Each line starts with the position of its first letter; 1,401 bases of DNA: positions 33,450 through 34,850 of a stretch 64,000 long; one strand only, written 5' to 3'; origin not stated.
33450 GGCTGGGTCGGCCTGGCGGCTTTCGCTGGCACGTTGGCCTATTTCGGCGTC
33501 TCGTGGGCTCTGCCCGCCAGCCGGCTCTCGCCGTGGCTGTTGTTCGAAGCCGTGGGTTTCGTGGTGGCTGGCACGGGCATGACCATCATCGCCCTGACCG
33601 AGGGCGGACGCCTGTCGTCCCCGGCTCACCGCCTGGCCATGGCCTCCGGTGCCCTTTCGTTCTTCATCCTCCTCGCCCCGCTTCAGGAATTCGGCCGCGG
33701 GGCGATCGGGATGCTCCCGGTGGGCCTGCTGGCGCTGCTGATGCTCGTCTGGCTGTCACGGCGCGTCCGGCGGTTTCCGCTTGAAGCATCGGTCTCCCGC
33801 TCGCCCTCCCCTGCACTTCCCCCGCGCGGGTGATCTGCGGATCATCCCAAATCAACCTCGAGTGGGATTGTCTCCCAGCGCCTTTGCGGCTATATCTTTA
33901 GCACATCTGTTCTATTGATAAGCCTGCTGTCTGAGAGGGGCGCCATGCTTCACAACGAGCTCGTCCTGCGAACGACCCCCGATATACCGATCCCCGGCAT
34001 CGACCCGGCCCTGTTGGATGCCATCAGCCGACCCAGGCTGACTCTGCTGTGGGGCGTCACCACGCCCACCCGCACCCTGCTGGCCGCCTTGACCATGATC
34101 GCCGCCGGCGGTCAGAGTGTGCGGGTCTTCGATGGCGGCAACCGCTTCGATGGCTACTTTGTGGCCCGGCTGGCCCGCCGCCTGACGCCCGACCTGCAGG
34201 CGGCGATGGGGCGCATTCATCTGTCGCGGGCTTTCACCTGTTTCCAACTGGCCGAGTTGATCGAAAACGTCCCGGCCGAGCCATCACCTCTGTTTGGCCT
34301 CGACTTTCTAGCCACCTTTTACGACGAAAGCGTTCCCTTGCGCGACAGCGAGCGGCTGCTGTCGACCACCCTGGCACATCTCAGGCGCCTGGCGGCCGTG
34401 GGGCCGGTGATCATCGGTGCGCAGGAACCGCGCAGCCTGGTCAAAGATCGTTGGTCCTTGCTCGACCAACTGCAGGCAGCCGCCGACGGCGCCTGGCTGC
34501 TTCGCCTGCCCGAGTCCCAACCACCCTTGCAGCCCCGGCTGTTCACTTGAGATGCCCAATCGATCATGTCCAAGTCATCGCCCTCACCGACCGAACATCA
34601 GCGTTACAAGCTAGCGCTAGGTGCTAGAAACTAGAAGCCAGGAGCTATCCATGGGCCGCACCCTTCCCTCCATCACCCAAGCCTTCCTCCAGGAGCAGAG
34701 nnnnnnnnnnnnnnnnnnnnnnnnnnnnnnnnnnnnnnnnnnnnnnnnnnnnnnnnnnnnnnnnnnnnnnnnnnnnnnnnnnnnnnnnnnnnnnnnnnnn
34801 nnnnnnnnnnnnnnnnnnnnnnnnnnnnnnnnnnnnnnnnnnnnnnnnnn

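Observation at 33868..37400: Operon of a RecA-like pseudo-ATPase, a small helical protein and a Pol-epsilon-like family-B DNA polymerase: an imuA-imuB-dnaE2-style cassette built on PolB?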

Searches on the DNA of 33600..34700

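Call 62: search_rna_families(source=window, start=33600, end=34700, threshold=evalue, max_evalue=1)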
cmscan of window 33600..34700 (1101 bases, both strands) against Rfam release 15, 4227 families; matches with E-value up to 1: 0.
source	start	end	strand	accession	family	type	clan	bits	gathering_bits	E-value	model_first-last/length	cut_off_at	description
